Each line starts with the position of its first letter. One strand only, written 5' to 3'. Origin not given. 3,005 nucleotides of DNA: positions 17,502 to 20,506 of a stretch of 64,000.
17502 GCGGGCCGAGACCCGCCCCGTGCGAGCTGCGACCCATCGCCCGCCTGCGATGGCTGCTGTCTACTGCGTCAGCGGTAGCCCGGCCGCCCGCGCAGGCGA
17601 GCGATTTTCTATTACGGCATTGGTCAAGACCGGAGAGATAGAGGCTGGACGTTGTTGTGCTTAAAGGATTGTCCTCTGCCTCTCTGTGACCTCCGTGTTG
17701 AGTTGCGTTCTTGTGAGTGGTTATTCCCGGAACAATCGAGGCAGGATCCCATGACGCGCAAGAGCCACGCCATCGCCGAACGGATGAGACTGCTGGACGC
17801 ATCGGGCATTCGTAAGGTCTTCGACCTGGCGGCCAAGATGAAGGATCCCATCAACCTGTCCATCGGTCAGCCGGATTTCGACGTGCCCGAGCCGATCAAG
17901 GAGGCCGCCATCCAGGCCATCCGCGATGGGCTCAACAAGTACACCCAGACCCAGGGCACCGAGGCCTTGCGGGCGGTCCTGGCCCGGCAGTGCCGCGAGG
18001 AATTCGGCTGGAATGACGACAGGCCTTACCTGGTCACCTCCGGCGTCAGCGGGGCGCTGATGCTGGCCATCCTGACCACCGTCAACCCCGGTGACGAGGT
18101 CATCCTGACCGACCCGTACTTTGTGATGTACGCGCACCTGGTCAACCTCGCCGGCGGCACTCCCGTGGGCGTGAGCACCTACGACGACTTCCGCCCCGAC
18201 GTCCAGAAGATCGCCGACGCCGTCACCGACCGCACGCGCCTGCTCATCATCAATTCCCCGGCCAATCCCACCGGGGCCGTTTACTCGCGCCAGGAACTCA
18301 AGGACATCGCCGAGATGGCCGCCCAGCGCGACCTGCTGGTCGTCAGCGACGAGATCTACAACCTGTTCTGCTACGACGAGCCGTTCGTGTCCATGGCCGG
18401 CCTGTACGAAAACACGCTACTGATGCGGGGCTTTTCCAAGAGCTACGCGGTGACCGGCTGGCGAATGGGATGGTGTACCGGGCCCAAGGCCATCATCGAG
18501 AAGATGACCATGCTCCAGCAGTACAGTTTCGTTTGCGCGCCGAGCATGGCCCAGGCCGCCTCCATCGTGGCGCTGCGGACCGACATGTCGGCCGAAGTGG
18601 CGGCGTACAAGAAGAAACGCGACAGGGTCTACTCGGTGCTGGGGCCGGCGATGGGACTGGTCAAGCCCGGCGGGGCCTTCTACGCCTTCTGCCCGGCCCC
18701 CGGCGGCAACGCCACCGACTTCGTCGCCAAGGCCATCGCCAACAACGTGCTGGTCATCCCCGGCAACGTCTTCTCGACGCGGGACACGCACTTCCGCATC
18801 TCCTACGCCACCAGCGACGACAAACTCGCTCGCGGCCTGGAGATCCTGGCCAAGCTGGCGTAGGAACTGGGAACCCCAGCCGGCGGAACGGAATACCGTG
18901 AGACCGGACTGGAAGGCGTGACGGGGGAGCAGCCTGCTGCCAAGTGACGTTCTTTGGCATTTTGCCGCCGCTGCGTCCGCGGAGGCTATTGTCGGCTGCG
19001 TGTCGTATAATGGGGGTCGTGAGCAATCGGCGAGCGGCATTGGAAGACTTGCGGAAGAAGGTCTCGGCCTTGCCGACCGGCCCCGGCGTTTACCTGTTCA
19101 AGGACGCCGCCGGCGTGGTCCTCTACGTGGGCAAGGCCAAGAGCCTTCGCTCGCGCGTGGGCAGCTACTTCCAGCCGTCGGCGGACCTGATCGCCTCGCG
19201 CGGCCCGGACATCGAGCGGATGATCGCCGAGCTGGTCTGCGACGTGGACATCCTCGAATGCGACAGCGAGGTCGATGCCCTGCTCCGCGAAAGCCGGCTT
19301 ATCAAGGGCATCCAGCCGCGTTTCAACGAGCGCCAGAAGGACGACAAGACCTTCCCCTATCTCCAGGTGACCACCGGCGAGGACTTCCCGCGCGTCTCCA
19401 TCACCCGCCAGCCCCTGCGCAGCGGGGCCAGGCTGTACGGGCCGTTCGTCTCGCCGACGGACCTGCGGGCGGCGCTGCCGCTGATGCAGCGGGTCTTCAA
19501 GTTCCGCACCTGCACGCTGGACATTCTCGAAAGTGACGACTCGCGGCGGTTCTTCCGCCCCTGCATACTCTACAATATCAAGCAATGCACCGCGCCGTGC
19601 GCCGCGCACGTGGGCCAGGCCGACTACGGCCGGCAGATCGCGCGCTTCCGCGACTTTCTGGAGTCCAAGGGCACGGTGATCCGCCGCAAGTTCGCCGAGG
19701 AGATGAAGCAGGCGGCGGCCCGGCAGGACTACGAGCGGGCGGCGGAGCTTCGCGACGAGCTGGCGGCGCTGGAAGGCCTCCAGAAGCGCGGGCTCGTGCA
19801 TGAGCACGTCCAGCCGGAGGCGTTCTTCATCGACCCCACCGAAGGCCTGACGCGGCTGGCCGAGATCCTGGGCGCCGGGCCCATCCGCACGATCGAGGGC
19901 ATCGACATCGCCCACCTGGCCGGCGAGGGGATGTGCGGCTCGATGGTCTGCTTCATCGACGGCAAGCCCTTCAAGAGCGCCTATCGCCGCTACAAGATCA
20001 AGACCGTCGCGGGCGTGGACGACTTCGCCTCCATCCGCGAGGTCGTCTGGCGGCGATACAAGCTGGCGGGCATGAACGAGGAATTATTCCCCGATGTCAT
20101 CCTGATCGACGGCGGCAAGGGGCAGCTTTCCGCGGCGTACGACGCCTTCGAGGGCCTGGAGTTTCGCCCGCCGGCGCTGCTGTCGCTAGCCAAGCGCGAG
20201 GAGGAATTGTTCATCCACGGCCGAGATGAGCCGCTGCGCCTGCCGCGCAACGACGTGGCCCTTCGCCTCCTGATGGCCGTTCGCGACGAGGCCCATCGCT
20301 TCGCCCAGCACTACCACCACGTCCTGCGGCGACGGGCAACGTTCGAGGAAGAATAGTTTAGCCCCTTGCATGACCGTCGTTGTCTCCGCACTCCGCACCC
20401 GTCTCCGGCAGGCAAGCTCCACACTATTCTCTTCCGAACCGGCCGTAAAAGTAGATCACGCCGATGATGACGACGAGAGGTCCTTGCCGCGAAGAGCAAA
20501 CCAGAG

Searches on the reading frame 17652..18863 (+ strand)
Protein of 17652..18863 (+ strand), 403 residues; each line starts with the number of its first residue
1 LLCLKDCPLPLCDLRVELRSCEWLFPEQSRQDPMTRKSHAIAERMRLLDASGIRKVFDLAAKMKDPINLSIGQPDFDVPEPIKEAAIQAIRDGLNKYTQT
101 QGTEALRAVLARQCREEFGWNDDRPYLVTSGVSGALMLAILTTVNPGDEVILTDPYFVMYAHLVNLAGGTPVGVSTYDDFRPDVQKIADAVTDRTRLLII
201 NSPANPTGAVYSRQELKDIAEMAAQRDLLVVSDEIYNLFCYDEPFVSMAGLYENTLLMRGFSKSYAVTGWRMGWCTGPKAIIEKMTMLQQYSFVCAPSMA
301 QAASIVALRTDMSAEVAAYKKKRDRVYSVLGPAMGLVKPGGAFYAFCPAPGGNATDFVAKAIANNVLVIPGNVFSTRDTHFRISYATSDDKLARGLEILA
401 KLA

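Call 91: search_protein_families(library=pfam, proteins=[window:17652-18863:+], max_evalue=0.0001)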
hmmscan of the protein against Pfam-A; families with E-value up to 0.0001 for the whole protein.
window:17652-18863:+ (403 aa): 3 families
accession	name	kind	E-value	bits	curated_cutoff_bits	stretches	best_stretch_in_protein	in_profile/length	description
PF00155.27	Aminotran_1_2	-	2.2e-62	211.8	19.7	1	65-397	2-359/361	Aminotransferase class I and II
PF01041.23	DegT_DnrJ_EryC1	-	6.7e-09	35.9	19.8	1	128-233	45-145/360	DegT/DnrJ/EryC1/StrS aminotransferase family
PF01053.26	Cys_Met_Meta_PP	-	3.3e-07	29.6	27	1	126-235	71-175/381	Cys/Met metabolism PLP-dependent enzyme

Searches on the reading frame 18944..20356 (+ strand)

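Call 91: search_protein_families(library=pfam, proteins=[window:18944-20356:+], max_evalue=0.0001)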
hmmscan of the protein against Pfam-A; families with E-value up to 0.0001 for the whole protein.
window:18944-20356:+ (470 aa): 2 families
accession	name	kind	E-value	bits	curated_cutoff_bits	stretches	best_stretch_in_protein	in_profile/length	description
PF08459.17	UvrC_RNaseH_dom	-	3.9e-44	150.7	22.3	1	313-454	9-158/159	UvrC RNAse H endonuclease domain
PF02151.25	UVR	-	1.1e-08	35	21.5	1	252-277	9-34/36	UvrB/uvrC motif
